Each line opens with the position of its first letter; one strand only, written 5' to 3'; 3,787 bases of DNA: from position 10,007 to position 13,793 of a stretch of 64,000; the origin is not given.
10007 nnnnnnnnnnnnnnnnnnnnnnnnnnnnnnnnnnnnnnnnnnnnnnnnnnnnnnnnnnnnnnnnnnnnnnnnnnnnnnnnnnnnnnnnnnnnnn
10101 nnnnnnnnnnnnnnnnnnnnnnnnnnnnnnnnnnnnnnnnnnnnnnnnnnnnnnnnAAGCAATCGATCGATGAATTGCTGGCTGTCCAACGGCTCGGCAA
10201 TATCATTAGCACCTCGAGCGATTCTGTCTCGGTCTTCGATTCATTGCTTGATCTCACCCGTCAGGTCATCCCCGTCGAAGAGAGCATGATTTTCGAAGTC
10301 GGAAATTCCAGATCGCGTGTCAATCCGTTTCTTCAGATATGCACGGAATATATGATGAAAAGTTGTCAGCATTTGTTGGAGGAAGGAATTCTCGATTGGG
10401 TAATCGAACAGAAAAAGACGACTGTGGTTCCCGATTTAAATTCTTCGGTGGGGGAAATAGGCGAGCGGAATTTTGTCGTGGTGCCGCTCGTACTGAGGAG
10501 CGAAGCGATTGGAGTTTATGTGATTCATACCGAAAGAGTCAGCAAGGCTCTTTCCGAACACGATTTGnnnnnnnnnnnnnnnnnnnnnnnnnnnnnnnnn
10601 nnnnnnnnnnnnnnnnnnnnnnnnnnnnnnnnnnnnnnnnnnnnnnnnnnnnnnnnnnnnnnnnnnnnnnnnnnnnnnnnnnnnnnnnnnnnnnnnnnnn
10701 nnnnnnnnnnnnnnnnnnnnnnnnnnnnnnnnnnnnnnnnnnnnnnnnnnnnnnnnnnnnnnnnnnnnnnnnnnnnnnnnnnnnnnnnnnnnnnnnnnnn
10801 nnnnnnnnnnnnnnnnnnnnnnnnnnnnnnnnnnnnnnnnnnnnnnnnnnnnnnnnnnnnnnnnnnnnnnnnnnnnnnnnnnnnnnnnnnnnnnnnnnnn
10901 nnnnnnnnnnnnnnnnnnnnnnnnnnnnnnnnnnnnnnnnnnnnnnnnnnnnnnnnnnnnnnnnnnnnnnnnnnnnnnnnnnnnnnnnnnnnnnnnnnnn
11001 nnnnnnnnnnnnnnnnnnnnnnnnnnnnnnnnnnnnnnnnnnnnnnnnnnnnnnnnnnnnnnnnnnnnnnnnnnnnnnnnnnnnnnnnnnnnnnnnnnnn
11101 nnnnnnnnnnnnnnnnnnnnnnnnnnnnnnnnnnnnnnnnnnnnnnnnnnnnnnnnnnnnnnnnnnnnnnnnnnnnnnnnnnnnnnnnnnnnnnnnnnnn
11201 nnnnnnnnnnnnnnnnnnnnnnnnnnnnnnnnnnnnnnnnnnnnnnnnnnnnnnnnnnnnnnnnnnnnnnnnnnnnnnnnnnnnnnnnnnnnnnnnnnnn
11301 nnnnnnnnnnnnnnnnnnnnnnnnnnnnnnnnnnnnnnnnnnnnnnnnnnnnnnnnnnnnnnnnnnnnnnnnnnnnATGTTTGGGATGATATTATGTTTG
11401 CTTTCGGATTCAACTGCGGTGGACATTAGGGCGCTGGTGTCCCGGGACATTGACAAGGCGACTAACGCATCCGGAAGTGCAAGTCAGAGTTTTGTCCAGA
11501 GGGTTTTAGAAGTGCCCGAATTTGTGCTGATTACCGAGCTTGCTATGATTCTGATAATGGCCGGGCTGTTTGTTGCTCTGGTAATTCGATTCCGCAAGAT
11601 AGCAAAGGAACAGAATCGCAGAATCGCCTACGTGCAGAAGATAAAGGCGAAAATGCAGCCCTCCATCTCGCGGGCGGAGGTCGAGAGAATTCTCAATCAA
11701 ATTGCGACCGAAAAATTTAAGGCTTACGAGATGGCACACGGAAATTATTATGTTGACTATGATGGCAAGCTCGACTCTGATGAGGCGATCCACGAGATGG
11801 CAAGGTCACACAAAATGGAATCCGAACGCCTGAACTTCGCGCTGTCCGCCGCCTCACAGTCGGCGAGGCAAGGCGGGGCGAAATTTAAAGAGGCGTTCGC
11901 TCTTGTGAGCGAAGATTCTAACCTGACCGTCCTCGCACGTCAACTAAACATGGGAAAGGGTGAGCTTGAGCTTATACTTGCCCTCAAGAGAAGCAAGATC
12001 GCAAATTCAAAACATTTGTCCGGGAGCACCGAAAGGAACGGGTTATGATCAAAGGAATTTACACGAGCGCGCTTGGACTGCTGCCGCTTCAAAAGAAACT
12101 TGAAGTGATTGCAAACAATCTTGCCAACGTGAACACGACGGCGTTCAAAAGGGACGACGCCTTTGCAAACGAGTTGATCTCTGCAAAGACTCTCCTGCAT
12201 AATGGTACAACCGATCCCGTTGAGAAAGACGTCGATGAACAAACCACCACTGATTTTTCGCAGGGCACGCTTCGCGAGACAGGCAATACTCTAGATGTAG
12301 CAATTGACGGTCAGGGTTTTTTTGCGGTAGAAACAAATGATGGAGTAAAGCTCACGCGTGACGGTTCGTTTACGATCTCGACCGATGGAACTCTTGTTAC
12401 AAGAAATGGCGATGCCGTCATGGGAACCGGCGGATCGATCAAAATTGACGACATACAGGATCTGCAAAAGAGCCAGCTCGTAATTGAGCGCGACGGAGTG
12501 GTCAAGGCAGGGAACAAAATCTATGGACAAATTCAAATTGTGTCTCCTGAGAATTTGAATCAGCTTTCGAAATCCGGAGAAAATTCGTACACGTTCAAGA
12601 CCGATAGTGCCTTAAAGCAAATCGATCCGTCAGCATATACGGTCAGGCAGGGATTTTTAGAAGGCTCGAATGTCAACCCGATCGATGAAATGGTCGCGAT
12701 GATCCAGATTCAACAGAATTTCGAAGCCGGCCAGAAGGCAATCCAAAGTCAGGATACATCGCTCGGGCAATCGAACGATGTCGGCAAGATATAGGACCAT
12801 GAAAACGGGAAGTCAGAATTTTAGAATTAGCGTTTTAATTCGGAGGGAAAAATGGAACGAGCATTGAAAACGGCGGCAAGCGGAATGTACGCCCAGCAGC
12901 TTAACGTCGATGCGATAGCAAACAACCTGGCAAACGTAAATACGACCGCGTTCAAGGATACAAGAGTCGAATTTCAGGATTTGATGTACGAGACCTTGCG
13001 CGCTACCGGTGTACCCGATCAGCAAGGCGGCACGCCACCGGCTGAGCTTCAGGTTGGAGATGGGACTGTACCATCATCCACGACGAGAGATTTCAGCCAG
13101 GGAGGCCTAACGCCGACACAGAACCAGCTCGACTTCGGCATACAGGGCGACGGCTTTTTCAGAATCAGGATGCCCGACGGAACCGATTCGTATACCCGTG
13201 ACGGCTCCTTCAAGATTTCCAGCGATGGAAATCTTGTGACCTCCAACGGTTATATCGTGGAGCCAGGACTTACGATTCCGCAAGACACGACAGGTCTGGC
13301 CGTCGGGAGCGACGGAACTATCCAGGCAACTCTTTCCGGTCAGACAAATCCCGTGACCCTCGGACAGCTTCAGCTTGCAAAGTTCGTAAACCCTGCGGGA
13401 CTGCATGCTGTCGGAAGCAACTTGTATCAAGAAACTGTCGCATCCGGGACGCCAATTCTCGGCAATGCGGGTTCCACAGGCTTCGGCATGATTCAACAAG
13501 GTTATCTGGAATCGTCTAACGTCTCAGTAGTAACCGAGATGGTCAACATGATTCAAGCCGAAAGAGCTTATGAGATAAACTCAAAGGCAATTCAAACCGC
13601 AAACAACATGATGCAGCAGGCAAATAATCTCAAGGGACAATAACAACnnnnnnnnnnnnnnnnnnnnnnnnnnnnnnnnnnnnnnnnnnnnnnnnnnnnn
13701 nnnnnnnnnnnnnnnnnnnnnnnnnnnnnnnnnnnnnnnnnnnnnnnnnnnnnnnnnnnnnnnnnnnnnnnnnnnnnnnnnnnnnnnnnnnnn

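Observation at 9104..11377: Second HDOD protein plus a soluble GAF histidine kinase inserted inside the flagellar export/rod operon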

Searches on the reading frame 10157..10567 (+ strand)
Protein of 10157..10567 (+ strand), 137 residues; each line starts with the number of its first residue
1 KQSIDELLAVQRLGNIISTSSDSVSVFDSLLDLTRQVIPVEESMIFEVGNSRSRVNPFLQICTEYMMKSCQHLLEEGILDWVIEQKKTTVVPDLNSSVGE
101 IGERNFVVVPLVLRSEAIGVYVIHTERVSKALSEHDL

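Call 86: find_related_loci(query=A5, collection=metagenome_contigs, flank=6000)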
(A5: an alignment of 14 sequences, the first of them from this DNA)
Query A5 (137 aa) in metagenome_contigs; peptide patterns used: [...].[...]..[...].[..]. (x = any residue, [..] = any of these).
369 stretches matched a pattern; 47 encode a relative of the query (tblastn E <= 1e-3); 47 distinct loci.
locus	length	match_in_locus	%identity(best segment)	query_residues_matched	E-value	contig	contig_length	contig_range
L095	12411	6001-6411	82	1-137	3e-75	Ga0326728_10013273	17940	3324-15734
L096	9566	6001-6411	82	1-137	1e-74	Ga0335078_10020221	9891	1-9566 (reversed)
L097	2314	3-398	82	6-137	7e-74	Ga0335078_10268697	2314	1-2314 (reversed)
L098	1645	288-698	77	1-137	2e-74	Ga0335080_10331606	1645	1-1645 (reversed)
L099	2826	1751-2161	74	1-137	5e-71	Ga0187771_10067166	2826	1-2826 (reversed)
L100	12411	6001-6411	70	1-137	8e-66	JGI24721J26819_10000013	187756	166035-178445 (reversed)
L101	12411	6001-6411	70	1-137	8e-66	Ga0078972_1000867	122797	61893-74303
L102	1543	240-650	70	1-137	1e-68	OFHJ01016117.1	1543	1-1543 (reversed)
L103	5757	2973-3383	65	1-137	3e-60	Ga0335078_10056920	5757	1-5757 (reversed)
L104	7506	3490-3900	45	1-137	5e-38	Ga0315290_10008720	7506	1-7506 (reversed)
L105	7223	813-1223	45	1-137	5e-38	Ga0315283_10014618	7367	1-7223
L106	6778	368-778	45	1-137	5e-38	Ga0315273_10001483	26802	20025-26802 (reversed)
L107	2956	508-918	43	1-137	5e-37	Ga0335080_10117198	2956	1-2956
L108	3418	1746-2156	45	1-137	2e-36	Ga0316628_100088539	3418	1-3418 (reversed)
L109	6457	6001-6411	40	1-137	2e-35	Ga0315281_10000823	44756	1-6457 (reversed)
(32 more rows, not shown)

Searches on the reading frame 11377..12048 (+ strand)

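Call 3: search_protein_families(library=pfam, proteins=[window:11377-12048:+], max_evalue=0.01)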
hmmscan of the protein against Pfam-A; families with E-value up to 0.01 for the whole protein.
window:11377-12048:+ (223 aa): 1 family
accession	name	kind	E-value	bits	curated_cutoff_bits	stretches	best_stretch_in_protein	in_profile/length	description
PF19610.4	DUF6115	-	0.0083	16.9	27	0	141-203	71-133/134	Family of unknown function (DUF6115)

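Call 21: search_protein_families(library=ncbifam, proteins=[window:11377-12048:+], max_evalue=0.01)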
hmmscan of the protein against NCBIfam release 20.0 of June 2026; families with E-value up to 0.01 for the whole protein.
window:11377-12048:+ (223 aa): 0 families

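Call 34: search_protein_families(library=pfam, proteins=[window:11377-12048:+], max_evalue=5)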
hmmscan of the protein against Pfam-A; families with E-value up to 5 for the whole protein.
window:11377-12048:+ (223 aa): 5 families
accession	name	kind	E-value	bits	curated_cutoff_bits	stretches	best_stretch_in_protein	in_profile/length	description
PF19610.4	DUF6115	-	0.0083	16.9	27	1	141-203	71-133/134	Family of unknown function (DUF6115)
PF21149.3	FAS_pseudo-KR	-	0.12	13.1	27.4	1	2-45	34-77/98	Fatty acid synthase, pseudo-KR domain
PF14316.11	DUF4381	-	0.19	12.5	27.2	1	55-120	24-90/145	Domain of unknown function (DUF4381)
PF13638.12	PIN_4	-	0.25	12.1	21.9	1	101-191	54-125/132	PIN domain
PF10975.14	DUF2802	-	0.29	11.8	33.5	1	155-205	23-68/68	Protein of unknown function (DUF2802)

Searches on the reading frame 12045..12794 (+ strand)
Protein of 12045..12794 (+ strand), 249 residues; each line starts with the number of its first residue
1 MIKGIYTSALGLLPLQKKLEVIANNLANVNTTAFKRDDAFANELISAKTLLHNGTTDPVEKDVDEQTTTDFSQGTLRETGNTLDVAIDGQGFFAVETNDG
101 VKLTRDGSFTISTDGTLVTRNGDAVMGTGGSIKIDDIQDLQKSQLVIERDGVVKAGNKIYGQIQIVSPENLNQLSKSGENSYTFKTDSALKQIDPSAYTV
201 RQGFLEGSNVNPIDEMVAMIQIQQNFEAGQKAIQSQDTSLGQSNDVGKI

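Call 3: search_protein_families(library=pfam, proteins=[window:12045-12794:+], max_evalue=0.01)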
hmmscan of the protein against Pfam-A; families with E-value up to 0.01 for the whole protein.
window:12045-12794:+ (249 aa): 3 families
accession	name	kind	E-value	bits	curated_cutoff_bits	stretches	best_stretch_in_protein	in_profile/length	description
PF06429.18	Flg_bbr_C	-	1.1e-17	63.7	23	1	201-245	1-45/46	Flagellar basal body rod FlgEFG protein C-terminal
PF22692.1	LlgE_F_G_D1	-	3.4e-14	53.2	27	1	86-155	1-64/64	Flagellar hook protein FlgE/F/G D1 domain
PF00460.25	Flg_bb_rod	-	4.2e-08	33.4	20.7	1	5-35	1-31/31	Flagella basal body rod protein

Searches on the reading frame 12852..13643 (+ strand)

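Call 3: search_protein_families(library=pfam, proteins=[window:12852-13643:+], max_evalue=0.01)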
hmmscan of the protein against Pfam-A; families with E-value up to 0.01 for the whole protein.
window:12852-13643:+ (263 aa): 3 families
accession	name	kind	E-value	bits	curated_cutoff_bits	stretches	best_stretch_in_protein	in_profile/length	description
PF22692.1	LlgE_F_G_D1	-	1.8e-25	89.3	27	1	97-159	2-64/64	Flagellar hook protein FlgE/F/G D1 domain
PF06429.18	Flg_bbr_C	-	2e-21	75.6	23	1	215-260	1-46/46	Flagellar basal body rod FlgEFG protein C-terminal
PF00460.25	Flg_bb_rod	-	2.4e-08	34.2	20.7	1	5-35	1-31/31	Flagella basal body rod protein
